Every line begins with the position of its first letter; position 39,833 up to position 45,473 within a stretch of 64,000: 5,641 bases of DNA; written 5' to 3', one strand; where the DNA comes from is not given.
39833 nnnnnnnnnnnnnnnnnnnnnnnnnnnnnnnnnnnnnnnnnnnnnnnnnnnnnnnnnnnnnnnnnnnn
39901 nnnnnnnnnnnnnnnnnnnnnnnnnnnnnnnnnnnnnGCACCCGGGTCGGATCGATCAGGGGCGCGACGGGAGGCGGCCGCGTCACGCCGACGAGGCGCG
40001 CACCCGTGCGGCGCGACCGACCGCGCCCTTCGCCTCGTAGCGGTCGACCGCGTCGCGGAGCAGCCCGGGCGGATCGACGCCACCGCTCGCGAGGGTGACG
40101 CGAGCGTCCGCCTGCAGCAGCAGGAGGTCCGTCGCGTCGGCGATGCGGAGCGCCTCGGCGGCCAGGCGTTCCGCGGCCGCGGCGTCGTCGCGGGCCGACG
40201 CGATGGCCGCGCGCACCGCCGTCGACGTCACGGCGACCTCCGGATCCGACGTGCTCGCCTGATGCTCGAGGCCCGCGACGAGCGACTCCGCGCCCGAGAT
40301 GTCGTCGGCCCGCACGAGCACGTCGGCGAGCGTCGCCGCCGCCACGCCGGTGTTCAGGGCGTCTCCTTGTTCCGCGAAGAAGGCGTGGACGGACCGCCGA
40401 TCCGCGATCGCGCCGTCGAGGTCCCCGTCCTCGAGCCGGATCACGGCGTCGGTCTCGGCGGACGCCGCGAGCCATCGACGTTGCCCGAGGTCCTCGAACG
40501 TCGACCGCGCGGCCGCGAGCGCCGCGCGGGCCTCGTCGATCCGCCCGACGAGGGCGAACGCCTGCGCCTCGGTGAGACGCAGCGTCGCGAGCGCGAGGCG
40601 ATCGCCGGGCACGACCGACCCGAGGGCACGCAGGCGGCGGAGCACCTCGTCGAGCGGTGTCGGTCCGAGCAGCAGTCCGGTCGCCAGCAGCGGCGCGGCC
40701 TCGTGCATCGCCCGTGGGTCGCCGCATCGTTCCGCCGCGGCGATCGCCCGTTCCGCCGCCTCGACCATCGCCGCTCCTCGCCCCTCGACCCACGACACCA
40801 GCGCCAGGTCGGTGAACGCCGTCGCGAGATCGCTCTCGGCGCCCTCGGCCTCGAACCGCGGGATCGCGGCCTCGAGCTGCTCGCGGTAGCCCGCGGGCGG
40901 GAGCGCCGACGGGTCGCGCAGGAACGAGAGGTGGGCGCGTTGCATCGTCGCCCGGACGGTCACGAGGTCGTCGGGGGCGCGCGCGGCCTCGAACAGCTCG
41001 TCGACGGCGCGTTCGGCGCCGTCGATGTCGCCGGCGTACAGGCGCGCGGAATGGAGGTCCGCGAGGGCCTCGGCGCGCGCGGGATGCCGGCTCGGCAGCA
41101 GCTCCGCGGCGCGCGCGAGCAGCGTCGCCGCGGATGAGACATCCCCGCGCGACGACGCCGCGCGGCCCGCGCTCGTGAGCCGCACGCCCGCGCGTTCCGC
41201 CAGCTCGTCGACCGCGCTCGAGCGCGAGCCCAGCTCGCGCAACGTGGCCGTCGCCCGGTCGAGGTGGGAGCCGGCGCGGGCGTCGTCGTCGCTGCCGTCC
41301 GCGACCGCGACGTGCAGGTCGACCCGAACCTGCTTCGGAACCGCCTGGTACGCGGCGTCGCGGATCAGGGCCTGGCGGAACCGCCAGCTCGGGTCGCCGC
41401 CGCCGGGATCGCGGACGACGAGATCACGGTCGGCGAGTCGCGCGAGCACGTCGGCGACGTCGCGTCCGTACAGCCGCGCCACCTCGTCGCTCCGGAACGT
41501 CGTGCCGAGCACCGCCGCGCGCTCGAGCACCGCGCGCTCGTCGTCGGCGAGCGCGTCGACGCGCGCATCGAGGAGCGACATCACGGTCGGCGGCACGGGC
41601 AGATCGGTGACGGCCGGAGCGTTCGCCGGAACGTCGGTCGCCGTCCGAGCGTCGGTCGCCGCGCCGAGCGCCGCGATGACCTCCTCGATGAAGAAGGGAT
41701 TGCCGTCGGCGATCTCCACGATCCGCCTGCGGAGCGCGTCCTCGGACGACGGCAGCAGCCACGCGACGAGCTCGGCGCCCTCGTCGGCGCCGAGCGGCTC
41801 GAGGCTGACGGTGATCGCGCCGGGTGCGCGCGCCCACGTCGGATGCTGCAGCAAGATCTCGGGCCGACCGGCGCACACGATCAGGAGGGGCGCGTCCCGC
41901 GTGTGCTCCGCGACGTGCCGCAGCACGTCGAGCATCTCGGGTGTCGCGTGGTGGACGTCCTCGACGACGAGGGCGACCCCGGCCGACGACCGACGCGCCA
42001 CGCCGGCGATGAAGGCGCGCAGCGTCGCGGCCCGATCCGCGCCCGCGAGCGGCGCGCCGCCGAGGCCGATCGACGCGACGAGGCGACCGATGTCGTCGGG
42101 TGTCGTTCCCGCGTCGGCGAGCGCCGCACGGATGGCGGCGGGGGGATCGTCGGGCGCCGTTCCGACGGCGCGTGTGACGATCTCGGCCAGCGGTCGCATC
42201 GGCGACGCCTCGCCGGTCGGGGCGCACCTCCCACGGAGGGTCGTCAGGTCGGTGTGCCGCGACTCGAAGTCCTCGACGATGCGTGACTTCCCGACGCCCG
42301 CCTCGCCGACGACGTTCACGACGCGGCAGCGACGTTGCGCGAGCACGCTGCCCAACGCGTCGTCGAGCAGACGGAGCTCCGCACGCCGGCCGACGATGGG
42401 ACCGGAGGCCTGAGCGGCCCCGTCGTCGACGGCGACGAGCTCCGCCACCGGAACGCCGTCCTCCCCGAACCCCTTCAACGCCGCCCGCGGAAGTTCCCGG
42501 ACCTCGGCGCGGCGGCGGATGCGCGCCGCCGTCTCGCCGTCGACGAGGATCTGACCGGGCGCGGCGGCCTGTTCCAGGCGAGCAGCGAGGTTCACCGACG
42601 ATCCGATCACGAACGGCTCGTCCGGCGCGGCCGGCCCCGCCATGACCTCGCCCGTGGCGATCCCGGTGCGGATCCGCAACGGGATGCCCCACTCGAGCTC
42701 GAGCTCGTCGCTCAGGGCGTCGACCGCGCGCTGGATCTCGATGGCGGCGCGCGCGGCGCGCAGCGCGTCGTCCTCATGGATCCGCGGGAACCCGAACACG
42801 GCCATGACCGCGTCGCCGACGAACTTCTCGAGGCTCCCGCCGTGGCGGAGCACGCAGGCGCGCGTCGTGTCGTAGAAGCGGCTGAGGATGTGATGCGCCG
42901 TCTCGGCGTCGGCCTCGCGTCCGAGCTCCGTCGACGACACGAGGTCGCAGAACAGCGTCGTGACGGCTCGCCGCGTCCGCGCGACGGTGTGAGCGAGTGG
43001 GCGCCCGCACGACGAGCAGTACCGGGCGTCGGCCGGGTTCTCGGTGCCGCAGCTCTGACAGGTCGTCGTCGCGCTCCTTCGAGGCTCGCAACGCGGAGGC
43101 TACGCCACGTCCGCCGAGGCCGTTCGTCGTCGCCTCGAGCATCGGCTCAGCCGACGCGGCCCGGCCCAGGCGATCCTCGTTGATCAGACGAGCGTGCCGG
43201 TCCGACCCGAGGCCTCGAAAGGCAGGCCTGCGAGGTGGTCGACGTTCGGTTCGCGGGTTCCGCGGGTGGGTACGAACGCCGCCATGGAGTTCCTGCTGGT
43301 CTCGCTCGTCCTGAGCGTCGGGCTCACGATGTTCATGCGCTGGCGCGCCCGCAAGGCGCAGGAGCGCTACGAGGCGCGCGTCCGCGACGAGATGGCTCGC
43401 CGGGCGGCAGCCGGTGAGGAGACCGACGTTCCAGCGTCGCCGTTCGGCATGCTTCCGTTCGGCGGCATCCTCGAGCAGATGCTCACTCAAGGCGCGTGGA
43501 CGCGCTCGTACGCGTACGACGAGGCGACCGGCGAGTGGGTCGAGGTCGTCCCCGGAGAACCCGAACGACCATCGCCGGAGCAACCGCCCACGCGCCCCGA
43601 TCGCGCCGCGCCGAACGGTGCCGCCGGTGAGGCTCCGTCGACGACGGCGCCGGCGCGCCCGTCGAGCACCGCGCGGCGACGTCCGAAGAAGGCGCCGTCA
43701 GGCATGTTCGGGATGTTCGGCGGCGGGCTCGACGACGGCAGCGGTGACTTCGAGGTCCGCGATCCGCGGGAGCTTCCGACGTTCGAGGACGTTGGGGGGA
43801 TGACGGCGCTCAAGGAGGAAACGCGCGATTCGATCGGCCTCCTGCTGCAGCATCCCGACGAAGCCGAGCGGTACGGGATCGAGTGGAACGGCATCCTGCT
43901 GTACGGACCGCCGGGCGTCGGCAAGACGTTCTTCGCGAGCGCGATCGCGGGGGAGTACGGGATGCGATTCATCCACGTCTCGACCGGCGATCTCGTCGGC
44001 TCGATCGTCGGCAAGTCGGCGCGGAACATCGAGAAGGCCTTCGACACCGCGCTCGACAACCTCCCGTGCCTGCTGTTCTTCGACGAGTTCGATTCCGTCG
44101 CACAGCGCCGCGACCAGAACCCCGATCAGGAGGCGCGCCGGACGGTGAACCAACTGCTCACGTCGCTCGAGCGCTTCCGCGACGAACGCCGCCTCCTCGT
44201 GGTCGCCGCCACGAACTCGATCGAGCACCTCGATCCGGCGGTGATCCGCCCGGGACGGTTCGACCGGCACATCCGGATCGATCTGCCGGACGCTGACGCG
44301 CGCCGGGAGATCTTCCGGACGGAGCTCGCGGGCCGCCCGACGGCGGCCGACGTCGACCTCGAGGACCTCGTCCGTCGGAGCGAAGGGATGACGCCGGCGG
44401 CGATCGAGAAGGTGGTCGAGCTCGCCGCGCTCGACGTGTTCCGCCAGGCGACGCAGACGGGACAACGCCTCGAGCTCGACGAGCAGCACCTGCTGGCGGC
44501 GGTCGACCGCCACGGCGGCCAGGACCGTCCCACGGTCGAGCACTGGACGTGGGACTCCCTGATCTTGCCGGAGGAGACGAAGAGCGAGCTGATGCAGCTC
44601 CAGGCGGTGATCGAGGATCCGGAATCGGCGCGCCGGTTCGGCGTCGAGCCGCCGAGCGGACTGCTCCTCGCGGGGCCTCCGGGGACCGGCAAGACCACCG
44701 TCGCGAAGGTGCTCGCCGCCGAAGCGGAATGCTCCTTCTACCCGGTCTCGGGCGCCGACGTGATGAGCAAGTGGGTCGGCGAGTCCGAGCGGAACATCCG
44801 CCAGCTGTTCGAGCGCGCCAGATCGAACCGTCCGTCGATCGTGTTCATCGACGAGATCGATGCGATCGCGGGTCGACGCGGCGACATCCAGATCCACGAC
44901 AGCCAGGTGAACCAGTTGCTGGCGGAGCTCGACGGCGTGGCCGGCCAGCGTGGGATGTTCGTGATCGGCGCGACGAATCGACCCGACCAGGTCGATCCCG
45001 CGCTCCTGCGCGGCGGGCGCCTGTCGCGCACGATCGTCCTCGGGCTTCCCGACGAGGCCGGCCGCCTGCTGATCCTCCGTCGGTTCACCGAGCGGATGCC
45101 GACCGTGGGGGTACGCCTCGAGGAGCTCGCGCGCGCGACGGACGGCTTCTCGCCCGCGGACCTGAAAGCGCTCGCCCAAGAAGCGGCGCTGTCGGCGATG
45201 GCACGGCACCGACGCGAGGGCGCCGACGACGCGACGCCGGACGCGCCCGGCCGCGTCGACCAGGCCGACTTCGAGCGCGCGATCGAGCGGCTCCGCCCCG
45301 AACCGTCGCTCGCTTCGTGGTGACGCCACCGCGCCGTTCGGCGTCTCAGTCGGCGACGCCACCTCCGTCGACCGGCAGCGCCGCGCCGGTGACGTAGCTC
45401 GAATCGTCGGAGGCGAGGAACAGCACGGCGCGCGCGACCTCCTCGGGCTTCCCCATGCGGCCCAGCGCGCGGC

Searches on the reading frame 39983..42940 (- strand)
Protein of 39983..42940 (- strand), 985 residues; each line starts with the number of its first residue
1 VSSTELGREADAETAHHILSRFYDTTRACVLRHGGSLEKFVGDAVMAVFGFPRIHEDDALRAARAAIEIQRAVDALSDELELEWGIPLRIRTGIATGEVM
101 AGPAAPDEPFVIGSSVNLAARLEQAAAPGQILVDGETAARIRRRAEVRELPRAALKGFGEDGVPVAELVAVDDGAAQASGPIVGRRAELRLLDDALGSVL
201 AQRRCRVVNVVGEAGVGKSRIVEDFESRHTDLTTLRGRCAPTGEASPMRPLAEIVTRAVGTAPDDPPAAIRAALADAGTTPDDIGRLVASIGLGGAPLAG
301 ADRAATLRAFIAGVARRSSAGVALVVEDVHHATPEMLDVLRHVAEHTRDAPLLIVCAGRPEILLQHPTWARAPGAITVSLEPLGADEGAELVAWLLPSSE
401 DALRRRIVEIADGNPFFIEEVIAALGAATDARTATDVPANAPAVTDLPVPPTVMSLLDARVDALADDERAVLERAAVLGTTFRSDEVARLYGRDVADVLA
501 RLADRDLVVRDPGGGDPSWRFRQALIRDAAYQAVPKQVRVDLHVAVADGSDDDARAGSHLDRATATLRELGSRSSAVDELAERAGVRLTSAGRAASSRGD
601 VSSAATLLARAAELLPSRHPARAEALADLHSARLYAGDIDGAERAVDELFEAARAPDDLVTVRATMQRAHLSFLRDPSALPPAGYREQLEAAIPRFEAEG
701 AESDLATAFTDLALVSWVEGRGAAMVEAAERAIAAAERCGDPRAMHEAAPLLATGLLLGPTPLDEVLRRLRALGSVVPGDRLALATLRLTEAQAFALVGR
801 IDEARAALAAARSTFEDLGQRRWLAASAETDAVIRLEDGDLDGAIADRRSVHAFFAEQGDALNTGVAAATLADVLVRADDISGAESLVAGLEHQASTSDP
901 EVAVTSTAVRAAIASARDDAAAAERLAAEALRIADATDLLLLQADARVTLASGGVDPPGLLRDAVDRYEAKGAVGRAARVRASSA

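Call 86: search_protein_families(library=pfam, proteins=[window:39983-42940:-], max_evalue=0.001)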
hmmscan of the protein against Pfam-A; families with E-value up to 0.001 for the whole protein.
window:39983-42940:- (985 aa): 3 families
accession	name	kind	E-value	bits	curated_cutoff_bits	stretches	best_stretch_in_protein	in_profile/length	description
PF13191.12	AAA_16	-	3.5e-18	67.1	32.6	1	182-355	2-167/167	AAA ATPase domain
PF00211.25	Guanylate_cyc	-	4.9e-12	46.3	21.9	1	3-157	19-172/183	Adenylate and Guanylate cyclase catalytic domain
PF13401.12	AAA_22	-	1.9e-07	31.9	27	1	204-362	4-126/130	AAA domain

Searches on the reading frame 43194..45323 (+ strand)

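Call 86: search_protein_families(library=pfam, proteins=[window:43194-45323:+], max_evalue=0.001)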
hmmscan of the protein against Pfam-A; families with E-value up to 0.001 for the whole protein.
window:43194-45323:+ (709 aa): 31 families (the best 25 are shown)
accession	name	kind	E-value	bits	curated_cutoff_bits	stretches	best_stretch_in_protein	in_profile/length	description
PF00004.35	AAA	-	1.5e-82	275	21.2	2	490-617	1-130/131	ATPase family associated with various cellular activities (AAA)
PF17862.7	AAA_lid_3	-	1.3e-18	66.7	27.2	2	640-675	2-37/45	AAA+ lid domain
PF05496.18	RuvB_N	-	1.4e-12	48.1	27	1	485-558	31-96/159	Holliday junction DNA helicase RuvB P-loop domain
PF13207.12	AAA_17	-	2.3e-12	47.8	27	1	237-276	1-38/136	AAA domain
PF13671.12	AAA_33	-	5.3e-11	43.4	27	1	234-384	2-121/143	AAA domain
PF13191.12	AAA_16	-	5.8e-10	40.4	32.6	1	229-337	24-137/167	AAA ATPase domain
PF07728.20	AAA_5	-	5.8e-10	39.8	22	1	490-562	2-82/139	AAA domain (dynein-related subfamily)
PF20720.3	nSTAND3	-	1.5e-08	34.9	27.2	0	490-554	20-73/155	Novel STAND NTPase 3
PF13238.12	AAA_18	-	1.7e-08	35.4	29.4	1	491-525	2-35/128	AAA domain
PF13173.12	AAA_14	-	2.2e-08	34.6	27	0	490-559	5-75/129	AAA domain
PF13401.12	AAA_22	-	3e-08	34.5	27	0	234-336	8-89/130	AAA domain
PF01695.23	IstB_IS21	-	4.1e-07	30.2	24.1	0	233-270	94-134/238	IstB-like ATP binding protein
PF06068.19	TIP49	-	7.3e-07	29.1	23.8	0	489-540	52-104/347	TIP49 P-loop domain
PF13481.12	AAA_25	-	8e-07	29.3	27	0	234-252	36-54/195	AAA domain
PF13521.12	AAA_28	-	1.1e-06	29.4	27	0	492-528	4-40/164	AAA domain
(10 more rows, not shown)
